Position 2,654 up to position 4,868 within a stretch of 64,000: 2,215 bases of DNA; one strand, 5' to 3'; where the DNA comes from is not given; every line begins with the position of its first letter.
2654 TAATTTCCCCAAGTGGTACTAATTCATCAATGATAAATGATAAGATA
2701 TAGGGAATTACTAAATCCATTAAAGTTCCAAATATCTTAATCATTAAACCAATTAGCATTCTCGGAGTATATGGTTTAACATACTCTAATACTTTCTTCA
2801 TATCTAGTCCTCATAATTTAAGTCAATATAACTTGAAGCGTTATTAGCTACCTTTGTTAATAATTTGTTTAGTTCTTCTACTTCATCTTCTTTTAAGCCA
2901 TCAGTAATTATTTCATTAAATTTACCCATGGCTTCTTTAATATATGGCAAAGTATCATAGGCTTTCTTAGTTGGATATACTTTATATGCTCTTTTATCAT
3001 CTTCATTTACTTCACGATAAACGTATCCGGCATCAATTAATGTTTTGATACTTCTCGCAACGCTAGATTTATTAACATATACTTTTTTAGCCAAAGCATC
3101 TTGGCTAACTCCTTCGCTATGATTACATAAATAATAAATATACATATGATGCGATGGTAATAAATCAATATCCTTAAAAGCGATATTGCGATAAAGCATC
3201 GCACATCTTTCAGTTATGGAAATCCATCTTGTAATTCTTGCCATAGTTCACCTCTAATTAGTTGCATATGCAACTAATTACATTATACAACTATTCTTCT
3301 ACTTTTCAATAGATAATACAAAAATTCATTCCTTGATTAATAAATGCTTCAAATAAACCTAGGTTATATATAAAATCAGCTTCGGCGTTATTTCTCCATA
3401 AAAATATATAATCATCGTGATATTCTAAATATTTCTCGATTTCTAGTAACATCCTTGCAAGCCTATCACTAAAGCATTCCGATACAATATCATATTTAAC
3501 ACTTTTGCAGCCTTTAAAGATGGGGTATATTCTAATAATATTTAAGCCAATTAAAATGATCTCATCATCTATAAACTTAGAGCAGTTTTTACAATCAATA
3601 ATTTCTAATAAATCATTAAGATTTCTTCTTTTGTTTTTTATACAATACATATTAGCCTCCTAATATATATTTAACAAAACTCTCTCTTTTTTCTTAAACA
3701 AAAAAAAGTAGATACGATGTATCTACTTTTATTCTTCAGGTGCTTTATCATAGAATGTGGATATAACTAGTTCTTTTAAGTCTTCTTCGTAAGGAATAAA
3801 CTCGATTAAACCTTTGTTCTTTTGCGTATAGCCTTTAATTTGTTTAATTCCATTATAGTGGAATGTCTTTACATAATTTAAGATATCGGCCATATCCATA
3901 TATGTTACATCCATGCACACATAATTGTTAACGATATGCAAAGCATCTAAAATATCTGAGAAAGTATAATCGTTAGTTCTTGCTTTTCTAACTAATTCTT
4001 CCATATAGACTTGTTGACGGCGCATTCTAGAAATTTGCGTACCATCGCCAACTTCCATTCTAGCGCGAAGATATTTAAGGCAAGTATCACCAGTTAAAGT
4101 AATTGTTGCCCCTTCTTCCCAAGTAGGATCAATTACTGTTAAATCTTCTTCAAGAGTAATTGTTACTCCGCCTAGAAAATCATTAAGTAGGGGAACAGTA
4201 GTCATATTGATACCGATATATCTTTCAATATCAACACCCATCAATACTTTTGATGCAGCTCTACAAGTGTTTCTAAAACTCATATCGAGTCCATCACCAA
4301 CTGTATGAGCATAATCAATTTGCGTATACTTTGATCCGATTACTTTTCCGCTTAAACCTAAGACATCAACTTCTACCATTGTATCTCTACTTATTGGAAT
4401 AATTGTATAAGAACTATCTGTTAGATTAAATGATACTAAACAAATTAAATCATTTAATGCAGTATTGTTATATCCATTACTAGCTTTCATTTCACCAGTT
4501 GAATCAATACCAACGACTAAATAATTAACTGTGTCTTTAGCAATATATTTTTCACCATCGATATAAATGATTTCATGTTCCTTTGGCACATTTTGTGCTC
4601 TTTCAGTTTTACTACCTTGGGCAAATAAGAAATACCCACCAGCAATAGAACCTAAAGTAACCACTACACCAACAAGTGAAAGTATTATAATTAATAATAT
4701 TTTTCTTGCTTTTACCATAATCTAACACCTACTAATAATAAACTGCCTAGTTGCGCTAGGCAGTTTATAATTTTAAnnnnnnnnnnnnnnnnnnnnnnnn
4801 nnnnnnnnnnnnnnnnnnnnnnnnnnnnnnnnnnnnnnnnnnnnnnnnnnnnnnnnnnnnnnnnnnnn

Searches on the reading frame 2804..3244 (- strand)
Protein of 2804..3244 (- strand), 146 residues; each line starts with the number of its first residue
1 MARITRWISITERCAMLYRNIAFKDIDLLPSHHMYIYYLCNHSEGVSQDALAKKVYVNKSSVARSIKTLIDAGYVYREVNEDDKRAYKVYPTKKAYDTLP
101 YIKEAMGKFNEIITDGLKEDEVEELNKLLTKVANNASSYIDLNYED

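Call 12: search_protein_families(library=pfam, proteins=[window:2804-3244:-], max_evalue=0.001)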
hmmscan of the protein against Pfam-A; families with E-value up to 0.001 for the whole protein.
window:2804-3244:- (146 aa): 8 families
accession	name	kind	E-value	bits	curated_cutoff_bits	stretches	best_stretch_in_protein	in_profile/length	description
PF12802.13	MarR_2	-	9.7e-13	48.5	27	1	27-86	2-61/61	MarR family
PF01047.28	MarR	-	1.8e-10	41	24.6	1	39-86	11-58/59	MarR family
PF13463.12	HTH_27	-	8.5e-07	29.6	22.2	1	43-95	16-68/68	Winged helix DNA-binding domain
PF13730.12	HTH_36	-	2.2e-06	27.8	25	1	38-75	13-55/55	Helix-turn-helix domain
PF13412.12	HTH_24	-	6.4e-05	22.9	21.9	1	45-75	17-47/48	Winged helix-turn-helix DNA-binding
PF22381.2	Staph_reg_Sar_Rot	-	0.00013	22.4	27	1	38-95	22-78/85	Transcriptional regulator SarA/Rot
PF08784.17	RPA_C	-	0.00017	22.7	22.6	1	40-78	64-102/106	Replication protein A C terminal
PF01978.25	TrmB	-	0.00035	20.8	25.6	1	44-91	21-66/68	Sugar-specific transcriptional regulator TrmB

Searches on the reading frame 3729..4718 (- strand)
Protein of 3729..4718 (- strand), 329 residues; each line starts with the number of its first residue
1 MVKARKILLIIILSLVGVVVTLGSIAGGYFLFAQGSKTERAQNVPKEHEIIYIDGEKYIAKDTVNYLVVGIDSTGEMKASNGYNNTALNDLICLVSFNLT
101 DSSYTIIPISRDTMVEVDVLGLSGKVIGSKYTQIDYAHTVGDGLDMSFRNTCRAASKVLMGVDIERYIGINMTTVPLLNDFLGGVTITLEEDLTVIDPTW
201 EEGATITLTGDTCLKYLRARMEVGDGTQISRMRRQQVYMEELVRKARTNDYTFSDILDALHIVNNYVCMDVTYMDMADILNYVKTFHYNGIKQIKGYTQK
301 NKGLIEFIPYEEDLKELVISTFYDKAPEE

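Call 12: search_protein_families(library=pfam, proteins=[window:3729-4718:-], max_evalue=0.001)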
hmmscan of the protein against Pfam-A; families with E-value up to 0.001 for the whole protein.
window:3729-4718:- (329 aa): 1 family
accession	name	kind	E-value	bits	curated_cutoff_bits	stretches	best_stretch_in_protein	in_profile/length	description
PF03816.19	LytR_cpsA_psr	-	9e-20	71.8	24.6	1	89-246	2-148/150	LytR_cpsA_psr family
